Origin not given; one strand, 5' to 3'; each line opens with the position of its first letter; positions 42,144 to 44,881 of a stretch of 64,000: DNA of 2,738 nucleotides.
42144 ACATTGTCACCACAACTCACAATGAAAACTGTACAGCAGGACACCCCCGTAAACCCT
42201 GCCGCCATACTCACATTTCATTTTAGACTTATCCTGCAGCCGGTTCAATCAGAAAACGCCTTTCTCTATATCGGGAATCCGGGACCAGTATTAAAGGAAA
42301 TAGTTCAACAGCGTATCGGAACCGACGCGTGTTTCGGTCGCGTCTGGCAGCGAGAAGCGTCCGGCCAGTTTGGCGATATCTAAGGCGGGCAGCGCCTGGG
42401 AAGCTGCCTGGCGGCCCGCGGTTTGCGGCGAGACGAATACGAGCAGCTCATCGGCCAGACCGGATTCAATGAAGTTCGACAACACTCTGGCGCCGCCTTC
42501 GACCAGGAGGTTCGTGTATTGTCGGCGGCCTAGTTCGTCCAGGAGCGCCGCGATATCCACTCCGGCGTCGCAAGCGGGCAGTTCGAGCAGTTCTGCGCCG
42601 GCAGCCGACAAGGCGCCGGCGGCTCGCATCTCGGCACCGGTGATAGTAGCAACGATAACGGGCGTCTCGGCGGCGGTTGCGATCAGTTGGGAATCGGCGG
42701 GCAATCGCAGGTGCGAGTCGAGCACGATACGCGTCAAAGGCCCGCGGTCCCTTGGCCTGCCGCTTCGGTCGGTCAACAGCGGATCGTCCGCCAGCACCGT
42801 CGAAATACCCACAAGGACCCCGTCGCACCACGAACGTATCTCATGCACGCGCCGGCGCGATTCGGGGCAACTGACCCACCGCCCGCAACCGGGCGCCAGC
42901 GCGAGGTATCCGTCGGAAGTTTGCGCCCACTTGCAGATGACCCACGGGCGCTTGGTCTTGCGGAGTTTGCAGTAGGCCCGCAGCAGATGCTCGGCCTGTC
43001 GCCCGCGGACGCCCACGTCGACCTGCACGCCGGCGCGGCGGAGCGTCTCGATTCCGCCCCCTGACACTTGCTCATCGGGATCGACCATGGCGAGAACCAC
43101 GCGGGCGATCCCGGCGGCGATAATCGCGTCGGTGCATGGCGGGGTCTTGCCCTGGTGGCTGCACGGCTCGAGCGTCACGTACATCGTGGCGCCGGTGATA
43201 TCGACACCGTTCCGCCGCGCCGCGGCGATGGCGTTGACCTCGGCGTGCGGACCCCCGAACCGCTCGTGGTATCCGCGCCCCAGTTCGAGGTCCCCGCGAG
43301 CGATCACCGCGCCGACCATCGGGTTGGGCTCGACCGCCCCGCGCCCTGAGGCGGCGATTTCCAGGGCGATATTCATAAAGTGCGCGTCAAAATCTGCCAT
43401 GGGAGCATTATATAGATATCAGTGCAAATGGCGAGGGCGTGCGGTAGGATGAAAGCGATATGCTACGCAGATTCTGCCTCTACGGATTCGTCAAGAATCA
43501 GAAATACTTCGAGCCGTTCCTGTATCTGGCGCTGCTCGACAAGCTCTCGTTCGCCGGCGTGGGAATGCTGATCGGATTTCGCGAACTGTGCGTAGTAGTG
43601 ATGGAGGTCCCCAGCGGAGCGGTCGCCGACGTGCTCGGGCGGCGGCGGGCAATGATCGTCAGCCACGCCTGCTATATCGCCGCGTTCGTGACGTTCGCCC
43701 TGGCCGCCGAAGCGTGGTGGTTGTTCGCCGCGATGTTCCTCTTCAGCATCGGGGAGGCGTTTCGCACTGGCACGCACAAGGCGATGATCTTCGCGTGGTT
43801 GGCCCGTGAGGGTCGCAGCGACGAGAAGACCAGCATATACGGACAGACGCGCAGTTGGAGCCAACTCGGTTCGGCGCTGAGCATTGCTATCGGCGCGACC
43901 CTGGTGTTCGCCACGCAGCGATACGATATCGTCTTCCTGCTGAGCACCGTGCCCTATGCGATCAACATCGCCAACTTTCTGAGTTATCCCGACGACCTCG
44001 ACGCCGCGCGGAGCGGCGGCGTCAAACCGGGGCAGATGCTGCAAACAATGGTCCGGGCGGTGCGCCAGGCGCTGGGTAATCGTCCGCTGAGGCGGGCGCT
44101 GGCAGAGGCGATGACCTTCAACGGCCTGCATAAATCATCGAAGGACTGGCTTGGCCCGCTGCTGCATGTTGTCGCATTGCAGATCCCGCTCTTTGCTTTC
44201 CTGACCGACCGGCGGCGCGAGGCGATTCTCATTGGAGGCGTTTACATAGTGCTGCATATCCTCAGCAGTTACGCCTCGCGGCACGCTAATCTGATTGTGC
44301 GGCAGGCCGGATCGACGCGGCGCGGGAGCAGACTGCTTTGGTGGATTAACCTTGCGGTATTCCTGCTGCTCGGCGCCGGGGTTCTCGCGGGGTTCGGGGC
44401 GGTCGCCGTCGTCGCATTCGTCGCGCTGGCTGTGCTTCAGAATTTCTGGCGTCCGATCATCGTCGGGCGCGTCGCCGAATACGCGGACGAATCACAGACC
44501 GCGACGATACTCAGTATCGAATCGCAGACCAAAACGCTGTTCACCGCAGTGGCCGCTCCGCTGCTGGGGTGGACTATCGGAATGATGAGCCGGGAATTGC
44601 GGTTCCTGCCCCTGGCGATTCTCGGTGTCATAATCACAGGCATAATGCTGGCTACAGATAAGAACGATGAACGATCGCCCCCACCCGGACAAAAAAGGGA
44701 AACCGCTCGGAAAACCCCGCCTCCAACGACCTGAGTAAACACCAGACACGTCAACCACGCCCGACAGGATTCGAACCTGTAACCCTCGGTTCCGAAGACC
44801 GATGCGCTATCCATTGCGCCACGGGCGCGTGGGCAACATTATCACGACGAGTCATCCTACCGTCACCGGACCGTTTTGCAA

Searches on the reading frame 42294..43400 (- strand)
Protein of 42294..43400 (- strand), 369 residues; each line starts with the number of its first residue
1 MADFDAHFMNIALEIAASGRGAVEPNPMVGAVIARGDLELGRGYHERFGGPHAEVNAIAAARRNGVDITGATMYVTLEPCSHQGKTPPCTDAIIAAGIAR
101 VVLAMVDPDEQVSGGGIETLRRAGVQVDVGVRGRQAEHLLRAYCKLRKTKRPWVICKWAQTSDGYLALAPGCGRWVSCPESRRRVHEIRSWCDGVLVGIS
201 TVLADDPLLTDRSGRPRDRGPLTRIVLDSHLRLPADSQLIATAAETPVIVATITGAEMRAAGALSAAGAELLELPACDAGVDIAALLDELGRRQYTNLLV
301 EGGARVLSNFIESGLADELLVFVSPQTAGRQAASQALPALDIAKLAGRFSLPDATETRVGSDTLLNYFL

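Call 70: search_protein_families(library=pfam, proteins=[window:42294-43400:-], max_evalue=0.001)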
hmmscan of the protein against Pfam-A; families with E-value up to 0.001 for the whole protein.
window:42294-43400:- (369 aa): 3 families
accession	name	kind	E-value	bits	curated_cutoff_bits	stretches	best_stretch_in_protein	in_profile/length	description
PF01872.23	RibD_C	-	2.3e-38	132.5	24.1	1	152-338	1-174/197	RibD C-terminal domain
PF00383.29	dCMP_cyt_deam_1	-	2.9e-20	72.5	25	1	5-105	4-102/102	Cytidine and deoxycytidylate deaminase zinc-binding region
PF14437.12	MafB19-deam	-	1.9e-10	41.2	27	1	29-120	25-116/142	MafB19-like deaminase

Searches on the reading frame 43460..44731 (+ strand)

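Call 70: search_protein_families(library=pfam, proteins=[window:43460-44731:+], max_evalue=0.001)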
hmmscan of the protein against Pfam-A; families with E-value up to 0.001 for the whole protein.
window:43460-44731:+ (424 aa): 3 families
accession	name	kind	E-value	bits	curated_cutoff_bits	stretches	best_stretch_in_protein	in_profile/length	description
PF07690.21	MFS_1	-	2.1e-12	47.1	33.4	1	25-352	23-333/347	Major Facilitator Superfamily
PF12832.13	MFS_1_like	-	2.1e-06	27.5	25.2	1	21-175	24-175/373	MFS_1 like family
PF05977.19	MFS_3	-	3.3e-06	26.3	27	1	41-227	54-236/524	Transmembrane secretion effector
